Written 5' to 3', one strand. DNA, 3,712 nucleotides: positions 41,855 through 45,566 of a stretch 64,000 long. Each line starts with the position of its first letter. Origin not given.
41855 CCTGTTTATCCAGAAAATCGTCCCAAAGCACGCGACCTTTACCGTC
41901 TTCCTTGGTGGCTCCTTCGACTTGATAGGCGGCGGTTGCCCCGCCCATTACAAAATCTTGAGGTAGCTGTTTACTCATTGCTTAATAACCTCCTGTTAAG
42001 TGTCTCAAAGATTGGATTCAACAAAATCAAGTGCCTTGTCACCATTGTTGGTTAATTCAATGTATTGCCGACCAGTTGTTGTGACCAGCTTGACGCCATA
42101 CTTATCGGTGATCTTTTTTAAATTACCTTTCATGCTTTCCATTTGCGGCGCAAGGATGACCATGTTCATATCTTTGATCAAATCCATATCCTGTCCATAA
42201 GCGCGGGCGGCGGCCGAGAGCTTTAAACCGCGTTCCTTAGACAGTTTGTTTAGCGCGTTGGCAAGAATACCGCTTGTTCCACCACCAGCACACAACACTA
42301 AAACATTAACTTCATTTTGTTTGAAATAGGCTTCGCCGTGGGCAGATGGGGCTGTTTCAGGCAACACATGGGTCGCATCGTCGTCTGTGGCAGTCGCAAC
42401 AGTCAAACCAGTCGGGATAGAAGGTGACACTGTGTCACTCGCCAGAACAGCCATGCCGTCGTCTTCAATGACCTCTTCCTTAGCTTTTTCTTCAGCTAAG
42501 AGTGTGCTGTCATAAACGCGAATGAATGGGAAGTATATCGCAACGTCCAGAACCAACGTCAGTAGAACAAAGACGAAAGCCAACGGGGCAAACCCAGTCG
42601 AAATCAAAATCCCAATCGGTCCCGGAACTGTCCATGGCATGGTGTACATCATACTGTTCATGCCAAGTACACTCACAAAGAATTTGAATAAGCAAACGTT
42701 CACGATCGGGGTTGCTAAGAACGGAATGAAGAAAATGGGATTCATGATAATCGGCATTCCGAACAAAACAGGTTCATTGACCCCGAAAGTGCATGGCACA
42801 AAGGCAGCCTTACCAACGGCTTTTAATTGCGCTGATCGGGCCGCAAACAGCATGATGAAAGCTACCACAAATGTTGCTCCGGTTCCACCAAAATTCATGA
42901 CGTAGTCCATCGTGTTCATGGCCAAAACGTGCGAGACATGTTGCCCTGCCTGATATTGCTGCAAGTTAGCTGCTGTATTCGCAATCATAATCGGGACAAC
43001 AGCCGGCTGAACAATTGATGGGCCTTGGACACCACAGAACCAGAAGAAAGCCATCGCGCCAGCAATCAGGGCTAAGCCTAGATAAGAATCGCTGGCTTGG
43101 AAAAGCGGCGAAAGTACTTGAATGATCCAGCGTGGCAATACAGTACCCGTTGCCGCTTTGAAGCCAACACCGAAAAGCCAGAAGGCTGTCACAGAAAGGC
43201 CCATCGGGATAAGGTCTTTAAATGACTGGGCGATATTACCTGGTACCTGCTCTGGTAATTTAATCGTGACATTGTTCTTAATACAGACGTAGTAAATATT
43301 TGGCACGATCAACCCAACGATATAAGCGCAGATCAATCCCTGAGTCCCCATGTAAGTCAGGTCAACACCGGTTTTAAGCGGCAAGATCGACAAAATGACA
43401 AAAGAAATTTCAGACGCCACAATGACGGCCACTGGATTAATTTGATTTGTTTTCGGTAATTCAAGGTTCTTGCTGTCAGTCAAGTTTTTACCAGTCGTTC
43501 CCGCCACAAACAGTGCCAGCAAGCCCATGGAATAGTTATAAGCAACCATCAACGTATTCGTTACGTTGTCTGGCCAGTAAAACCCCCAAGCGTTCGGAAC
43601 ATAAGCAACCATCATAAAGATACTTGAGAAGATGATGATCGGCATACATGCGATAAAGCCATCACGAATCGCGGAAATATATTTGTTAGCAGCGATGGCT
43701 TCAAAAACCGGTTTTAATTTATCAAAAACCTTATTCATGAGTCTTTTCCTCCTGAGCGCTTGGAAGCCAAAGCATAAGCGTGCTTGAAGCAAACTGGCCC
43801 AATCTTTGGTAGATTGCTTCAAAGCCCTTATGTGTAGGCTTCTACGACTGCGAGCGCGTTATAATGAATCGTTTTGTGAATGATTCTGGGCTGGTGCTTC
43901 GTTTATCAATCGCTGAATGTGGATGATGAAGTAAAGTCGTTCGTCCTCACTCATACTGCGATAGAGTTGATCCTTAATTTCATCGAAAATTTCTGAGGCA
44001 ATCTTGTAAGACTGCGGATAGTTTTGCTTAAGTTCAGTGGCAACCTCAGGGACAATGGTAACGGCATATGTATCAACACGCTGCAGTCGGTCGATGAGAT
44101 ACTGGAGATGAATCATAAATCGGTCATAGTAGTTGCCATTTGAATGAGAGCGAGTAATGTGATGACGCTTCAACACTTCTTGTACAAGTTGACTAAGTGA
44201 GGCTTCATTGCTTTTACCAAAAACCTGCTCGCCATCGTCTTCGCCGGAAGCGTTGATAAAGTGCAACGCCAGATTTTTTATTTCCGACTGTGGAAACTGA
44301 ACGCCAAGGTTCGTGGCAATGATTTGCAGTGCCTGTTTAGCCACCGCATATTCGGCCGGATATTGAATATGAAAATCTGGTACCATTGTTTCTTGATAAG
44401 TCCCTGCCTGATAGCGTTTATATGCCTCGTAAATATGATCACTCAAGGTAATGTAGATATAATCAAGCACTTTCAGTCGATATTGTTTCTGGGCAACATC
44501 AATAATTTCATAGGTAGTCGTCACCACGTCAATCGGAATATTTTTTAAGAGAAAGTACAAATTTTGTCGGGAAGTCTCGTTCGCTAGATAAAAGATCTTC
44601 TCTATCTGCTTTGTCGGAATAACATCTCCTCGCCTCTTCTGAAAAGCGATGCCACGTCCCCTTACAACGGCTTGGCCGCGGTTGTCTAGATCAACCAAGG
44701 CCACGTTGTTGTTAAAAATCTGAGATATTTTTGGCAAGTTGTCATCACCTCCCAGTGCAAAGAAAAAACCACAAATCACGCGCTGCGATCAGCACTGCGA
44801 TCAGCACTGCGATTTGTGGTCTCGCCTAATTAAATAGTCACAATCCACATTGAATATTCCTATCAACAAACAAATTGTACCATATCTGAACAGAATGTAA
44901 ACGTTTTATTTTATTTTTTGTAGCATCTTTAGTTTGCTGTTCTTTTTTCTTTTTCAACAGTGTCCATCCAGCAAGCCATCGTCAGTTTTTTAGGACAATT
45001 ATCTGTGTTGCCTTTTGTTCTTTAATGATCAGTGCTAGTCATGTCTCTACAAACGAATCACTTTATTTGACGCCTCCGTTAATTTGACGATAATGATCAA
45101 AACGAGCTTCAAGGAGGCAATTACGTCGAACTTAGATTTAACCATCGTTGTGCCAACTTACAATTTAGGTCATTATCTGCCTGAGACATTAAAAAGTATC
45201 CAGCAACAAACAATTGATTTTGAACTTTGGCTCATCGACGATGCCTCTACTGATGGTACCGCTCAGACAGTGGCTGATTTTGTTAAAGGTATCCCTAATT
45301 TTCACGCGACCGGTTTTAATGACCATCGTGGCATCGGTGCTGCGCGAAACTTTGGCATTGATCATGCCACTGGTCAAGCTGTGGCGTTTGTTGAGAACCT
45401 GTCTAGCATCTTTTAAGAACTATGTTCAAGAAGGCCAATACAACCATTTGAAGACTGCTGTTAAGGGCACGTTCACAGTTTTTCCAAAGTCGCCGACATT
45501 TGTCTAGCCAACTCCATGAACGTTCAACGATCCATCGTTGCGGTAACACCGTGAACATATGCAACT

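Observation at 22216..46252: Concentration of dairy-niche adaptive cargo on one mobile backbone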

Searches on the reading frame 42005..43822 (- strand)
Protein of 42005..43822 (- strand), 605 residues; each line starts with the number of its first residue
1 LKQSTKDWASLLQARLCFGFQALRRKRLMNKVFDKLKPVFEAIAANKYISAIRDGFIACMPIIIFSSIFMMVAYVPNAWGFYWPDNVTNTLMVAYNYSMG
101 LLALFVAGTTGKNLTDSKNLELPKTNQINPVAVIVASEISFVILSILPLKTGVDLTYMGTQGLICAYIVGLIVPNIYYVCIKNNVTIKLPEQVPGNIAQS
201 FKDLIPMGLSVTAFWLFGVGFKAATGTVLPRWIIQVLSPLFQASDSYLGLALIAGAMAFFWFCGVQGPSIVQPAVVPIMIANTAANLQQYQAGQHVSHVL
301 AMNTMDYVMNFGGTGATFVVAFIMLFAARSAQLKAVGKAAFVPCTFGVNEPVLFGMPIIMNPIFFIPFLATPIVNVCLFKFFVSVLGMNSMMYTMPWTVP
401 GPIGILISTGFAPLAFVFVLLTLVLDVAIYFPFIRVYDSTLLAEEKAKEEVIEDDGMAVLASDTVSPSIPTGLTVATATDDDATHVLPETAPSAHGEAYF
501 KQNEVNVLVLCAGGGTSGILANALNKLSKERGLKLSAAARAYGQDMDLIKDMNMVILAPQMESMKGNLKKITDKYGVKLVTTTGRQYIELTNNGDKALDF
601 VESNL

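Call 18: search_protein_families(library=ncbifam, proteins=[window:42005-43822:-])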
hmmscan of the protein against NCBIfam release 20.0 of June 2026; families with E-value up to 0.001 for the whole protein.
window:42005-43822:- (605 aa): 7 families
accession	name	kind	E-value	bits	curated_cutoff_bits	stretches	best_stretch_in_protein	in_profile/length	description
TIGR00394.1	lac_pts_IIC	equivalog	5.4e-217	720.8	614.4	1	36-447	1-412/412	lactose-specific PTS transporter subunit EIIC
TIGR00359.1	cello_pts_IIC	equivalog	5e-81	272.9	434.45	1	38-446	3-423/424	PTS cellobiose transporter subunit IIC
TIGR00410.1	lacE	subfamily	5e-81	272.9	236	1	38-446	3-423/424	PTS system, lactose/cellobiose family IIC component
NF007157.0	PRK09592.1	equivalog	3.2e-57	194.3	503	2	153-449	160-448/451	PTS cellobiose transporter subunit IIC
TIGR00853.1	pts-lac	subfamily_domain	1.7e-55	186.9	110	1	453-600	1-140/140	lactose/cellobiose PTS transporter subunit IIB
NF007634.0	PRK10297.1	equivalog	8.4e-34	117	760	1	36-446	12-439/452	PTS N,N'-diacetylchitobiose transporter subunit IIC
NF007155.0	PRK09590.1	equivalog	0.0003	21.3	101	1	506-602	3-101/104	PTS cellobiose transporter subunit IIB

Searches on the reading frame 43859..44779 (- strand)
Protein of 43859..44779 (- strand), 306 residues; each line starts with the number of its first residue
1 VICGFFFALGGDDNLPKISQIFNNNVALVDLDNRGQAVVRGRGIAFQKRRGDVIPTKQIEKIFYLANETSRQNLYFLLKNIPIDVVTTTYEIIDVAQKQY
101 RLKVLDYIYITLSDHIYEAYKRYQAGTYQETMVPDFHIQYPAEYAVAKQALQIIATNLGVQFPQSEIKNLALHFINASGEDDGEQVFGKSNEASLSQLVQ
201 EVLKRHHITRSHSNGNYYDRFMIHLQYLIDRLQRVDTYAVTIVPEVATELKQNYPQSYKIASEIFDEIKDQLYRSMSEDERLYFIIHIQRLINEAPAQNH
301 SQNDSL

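Call 18: search_protein_families(library=ncbifam, proteins=[window:43859-44779:-])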
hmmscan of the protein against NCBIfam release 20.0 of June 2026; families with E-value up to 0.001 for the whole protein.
window:43859-44779:- (306 aa): 4 families
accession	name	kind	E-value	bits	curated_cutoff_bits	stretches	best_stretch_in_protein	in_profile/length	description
NF041678.1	trans_antitermLacT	equivalog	2.8e-167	555.3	500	1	16-299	2-285/286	transcription antiterminator LacT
NF046042.1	LicT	equivalog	8.5e-62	208.9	300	1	17-291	2-273/273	BglG family transcription antiterminator LicT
NF047357.1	antiterm_GlcT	equivalog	6.7e-50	170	320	1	17-291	2-272/272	glucose PTS transporter transcription antiterminator GlcT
NF007295.0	PRK09772.1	equivalog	6.9e-39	133.8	322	1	17-294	4-277/278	transcriptional antiterminator BglG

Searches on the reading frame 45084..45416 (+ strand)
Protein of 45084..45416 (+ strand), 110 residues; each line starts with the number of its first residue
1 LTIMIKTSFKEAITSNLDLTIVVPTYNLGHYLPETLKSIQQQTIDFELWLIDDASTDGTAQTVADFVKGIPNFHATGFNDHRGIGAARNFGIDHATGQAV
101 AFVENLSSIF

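Call 18: search_protein_families(library=ncbifam, proteins=[window:45084-45416:+])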
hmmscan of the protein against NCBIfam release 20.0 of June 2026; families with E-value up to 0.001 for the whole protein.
window:45084-45416:+ (110 aa): 18 families
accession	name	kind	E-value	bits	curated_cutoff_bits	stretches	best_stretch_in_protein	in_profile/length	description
NF007482.0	PRK10073.1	equivalog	1.8e-15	56.8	423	1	15-104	4-93/334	glycosyltransferase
NF047683.1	TeichurnBiosyTuaG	equivalog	1.7e-13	50.8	400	1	18-104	7-94/252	teichuronic acid biosynthesis protein TuaG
NF038302.1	EPS_HpsE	equivalog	2e-12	46.7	300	1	17-104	1-94/307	hormogonium polysaccharide biosynthesis glycosyltransferase HpsE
NF041875.1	EPS_EpsD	equivalog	1.3e-11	44.5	370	1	19-104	1-87/325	exopolysaccharide biosynthesis glycosyltransferase EpsD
NF050050.1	ProtGlycPglI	equivalog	4e-09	36.3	500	1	19-104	4-91/306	GalNAc(5)-diNAcBac-PP-undecaprenol beta-1,3-glucosyltransferase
TIGR03937.1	PgaC_IcaA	equivalog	1.7e-08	33.8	422.3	1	14-102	42-131/407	poly-beta-1,6-N-acetyl-D-glucosamine synthase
TIGR03965.1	mycofact_glyco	equivalog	2e-08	33.6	280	1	15-104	72-162/467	mycofactocin biosynthesis glycosyltransferase MftF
TIGR04283.1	glyco_like_mftF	equivalog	2.6e-08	33.7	182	1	19-103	1-79/221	TIGR04283 family arsenosugar biosynthesis glycosyltransferase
NF041394.1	GtaseAglG_Halo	equivalog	8.6e-07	28.5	440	1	19-105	3-91/304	glucosyl-dolichyl phosphate glucuronosyltransferase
TIGR03111.1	glyc2_xrt_Gpos1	hypoth_equivalog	2.3e-06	26.7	363.95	1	10-101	42-136/439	TIGR03111 family XrtG-associated glycosyltransferase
NF053739.1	GlytfEpsEBac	equivalog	2.7e-06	26.6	450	1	20-101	4-87/265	glycosyltransferase EpsE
NF047588.1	GlcsyltransPgfSStrep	equivalog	3e-06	26.7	500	1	18-103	2-92/308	glycosyltransferase PgfS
NF038299.1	EPS_HpsN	equivalog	4.6e-06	25.8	425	1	19-105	3-90/317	hormogonium polysaccharide biosynthesis glycosyltransferase HpsN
TIGR03469.1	HpnB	hypoth_equivalog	6.8e-05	22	379.25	1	15-65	42-94/386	hopene-associated glycosyltransferase HpnB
NF053846.1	glyco_with_XrtP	equivalog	0.00011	21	520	1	14-74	38-98/440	XrtP-associated glycosyltransferase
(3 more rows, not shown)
